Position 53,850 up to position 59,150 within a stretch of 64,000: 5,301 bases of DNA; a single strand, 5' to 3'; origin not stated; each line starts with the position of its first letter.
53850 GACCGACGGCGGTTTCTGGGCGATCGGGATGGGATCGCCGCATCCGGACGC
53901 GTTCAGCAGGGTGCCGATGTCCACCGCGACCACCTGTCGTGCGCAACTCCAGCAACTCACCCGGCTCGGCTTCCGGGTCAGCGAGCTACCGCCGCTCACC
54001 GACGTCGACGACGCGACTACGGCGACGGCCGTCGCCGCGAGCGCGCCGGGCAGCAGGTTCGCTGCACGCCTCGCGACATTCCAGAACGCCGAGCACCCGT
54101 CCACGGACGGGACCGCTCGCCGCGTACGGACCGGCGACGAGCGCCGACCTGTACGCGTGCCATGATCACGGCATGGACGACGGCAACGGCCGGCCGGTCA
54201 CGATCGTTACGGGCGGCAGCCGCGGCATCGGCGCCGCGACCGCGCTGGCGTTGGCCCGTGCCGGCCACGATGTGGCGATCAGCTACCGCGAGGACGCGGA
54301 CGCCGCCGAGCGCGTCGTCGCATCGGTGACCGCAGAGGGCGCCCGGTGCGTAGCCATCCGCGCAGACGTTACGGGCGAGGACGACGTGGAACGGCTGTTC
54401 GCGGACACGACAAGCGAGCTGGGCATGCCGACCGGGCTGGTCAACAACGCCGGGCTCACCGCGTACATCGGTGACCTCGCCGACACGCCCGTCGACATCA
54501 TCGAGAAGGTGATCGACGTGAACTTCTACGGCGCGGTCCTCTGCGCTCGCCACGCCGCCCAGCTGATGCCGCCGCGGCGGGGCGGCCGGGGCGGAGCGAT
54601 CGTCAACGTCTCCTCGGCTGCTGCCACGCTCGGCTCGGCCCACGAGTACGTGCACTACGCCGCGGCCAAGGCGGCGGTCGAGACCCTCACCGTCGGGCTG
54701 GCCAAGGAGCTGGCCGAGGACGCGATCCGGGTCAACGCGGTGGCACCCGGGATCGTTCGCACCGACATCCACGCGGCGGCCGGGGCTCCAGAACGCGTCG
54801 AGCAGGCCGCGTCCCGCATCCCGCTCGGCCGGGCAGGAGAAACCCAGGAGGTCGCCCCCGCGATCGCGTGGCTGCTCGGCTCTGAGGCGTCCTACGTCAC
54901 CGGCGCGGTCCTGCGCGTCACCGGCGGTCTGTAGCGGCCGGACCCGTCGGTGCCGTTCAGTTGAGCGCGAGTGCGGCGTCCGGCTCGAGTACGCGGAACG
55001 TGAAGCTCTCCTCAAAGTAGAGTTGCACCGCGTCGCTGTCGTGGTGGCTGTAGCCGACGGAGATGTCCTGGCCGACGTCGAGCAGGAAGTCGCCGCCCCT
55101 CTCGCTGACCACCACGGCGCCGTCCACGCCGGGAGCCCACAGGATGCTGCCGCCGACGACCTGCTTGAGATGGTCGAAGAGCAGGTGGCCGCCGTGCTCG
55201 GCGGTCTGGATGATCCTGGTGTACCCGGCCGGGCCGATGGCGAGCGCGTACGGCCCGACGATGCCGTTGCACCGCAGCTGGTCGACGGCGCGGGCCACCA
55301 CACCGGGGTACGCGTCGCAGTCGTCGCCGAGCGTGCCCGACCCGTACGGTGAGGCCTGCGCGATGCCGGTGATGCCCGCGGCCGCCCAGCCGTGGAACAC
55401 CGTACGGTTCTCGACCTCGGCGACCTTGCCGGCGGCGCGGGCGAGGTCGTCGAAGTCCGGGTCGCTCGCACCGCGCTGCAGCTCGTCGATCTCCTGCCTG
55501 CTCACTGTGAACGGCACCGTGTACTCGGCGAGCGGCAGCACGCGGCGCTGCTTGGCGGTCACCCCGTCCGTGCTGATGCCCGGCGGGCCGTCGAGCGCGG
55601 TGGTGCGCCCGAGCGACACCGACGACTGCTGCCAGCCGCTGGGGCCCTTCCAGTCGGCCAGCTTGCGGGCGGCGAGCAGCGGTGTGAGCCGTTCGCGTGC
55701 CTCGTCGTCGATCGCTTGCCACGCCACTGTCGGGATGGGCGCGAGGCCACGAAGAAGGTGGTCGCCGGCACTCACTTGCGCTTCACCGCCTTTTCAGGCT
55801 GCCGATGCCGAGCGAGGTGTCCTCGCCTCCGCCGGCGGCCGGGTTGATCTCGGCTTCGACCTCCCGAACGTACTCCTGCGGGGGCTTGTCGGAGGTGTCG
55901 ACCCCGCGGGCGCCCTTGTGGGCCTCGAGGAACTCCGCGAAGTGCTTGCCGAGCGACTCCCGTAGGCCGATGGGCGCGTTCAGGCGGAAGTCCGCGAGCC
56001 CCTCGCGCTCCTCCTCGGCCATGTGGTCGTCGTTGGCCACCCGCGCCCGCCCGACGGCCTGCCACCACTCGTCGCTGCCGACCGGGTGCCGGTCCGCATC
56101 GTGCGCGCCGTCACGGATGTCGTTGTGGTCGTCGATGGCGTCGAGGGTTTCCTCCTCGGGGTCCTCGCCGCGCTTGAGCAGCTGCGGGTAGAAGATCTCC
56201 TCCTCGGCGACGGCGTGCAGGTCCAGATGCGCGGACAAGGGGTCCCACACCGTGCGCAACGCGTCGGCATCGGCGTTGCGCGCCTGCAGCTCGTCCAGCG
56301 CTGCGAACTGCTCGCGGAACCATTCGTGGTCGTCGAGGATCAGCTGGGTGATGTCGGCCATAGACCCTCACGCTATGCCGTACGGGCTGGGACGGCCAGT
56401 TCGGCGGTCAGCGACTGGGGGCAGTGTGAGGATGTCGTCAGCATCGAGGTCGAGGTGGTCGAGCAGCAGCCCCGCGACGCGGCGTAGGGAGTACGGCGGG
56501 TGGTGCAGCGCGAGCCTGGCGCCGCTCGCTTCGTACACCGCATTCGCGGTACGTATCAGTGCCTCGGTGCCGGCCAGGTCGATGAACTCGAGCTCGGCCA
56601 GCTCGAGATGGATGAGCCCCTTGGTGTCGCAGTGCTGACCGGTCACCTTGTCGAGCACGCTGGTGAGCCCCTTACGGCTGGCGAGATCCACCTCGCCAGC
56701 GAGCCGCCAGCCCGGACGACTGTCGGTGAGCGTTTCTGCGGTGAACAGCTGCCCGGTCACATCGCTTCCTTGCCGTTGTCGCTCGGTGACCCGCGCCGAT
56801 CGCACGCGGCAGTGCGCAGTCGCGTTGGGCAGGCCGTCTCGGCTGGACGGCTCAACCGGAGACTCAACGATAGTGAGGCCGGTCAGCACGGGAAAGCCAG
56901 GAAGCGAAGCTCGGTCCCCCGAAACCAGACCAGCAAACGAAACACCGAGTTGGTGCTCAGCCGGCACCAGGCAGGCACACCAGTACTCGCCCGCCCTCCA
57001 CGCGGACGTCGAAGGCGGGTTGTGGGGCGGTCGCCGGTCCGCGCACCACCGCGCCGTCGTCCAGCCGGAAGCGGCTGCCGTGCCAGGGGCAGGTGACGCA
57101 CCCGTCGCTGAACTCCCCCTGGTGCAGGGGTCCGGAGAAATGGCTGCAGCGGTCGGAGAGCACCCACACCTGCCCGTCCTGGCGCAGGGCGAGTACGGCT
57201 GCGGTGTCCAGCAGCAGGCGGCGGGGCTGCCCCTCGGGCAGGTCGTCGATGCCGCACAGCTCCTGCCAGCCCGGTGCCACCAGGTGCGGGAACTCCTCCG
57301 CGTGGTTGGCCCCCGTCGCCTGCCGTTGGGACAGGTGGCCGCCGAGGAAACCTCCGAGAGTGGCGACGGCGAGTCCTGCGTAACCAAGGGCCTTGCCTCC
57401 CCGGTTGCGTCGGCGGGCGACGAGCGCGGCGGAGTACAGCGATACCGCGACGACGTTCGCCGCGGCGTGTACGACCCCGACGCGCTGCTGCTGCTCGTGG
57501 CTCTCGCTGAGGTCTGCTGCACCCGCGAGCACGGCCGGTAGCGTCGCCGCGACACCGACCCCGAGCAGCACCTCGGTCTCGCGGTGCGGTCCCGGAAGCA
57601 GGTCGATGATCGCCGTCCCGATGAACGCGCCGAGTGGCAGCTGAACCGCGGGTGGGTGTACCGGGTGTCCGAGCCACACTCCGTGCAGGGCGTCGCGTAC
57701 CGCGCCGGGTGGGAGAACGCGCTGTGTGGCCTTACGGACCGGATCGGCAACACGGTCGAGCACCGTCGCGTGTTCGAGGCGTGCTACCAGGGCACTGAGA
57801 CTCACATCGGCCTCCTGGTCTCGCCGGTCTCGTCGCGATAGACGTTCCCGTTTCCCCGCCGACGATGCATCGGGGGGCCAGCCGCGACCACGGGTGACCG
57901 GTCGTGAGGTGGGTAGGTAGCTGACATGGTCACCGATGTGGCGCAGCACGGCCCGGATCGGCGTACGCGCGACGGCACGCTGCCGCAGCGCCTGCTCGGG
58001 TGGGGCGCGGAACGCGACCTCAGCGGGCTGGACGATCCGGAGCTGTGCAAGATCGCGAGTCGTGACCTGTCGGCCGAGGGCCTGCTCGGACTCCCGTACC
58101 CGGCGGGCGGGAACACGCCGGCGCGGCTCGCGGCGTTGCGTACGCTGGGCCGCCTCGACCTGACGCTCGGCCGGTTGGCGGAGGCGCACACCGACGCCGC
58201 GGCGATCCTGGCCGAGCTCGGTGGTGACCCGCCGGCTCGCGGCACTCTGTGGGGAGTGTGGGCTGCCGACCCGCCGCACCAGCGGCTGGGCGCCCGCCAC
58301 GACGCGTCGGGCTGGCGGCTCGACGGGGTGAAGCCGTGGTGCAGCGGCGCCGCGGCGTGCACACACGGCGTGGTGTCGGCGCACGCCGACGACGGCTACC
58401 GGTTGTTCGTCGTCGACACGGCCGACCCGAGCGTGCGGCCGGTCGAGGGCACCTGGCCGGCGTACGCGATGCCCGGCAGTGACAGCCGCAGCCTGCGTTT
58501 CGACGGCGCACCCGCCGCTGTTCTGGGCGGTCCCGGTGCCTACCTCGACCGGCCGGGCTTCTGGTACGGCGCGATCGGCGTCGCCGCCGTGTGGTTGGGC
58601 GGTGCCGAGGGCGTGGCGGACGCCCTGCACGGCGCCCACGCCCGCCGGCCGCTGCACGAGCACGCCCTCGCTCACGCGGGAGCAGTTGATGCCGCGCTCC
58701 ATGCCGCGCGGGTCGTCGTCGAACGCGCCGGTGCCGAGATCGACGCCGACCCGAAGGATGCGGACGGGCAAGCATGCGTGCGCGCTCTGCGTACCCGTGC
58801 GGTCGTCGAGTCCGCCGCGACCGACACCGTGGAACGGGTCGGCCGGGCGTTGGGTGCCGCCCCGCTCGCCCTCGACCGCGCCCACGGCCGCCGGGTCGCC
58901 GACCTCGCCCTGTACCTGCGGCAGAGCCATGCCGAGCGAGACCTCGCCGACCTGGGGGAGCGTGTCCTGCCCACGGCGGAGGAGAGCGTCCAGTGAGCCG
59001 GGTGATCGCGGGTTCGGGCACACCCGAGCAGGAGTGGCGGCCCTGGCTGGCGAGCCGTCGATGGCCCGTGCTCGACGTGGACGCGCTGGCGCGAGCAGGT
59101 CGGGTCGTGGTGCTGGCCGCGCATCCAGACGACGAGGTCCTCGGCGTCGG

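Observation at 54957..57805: Hemerythrin-cargo encapsulin operon with an embedded STAS protein and an upstream membrane Rieske protein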

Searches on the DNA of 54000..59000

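Call 7: search_rna_families(source=window, start=54000, end=59000, threshold=evalue, max_evalue=1)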
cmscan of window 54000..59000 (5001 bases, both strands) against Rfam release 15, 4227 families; matches with E-value up to 1: 1.
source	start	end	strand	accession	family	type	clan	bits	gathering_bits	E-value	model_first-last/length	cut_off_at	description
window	58125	58201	-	RF01531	TB10Cs3H1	Gene; snRNA; snoRNA; HACA-box;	-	22.4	40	0.56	1-62/62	no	Trypanosomatid snoRNA TB10Cs3H1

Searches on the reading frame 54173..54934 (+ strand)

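Call 31: search_protein_families(library=pfam, proteins=[window:54173-54934:+], max_evalue=0.001)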
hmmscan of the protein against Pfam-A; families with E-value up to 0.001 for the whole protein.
window:54173-54934:+ (253 aa): 5 families
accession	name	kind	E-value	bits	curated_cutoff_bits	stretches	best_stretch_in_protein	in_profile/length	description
PF13561.12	adh_short_C2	-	1.5e-58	198.7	27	1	17-253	6-235/236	Enoyl-(Acyl carrier protein) reductase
PF00106.31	adh_short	-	6.9e-47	159.9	26.6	1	9-203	2-190/195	short chain dehydrogenase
PF08659.16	KR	-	1.2e-11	45.3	22.6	1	10-173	3-160/180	KR domain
PF23441.1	SDR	-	2.9e-05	24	27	1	11-252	11-254/258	SDR-like rossmann domain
PF01370.27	Epimerase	-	0.00011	22.2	20.9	1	11-175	2-155/240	NAD dependent epimerase/dehydratase family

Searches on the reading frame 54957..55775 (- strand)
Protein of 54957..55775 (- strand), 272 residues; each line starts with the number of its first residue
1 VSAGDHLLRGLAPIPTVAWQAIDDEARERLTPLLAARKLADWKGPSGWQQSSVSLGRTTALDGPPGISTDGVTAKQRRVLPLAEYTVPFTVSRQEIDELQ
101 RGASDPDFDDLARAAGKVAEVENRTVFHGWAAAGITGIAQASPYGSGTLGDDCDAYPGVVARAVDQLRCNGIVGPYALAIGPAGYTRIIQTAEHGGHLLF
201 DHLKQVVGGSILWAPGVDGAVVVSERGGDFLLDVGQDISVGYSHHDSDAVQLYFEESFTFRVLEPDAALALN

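Call 4: search_protein_families(library=pfam, proteins=[window:54957-55775:-], max_evalue=0.01)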
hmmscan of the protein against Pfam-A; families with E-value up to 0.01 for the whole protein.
window:54957-55775:- (272 aa): 1 family
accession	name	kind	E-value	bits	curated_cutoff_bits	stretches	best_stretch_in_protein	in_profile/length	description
PF04454.18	Linocin_M18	-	1.4e-77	260.8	24.3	1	5-259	2-253/253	Encapsulating protein for peroxidase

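Call 5: search_protein_families(library=ncbifam, proteins=[window:54957-55775:-], max_evalue=0.01)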
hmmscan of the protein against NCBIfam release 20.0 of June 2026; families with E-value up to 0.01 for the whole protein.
window:54957-55775:- (272 aa): 1 family
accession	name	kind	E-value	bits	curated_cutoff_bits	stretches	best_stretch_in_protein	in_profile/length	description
NF041155.2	encap_f1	equivalog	6.8e-84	281.3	100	1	7-271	1-261/261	family 1 encapsulin nanocompartment shell protein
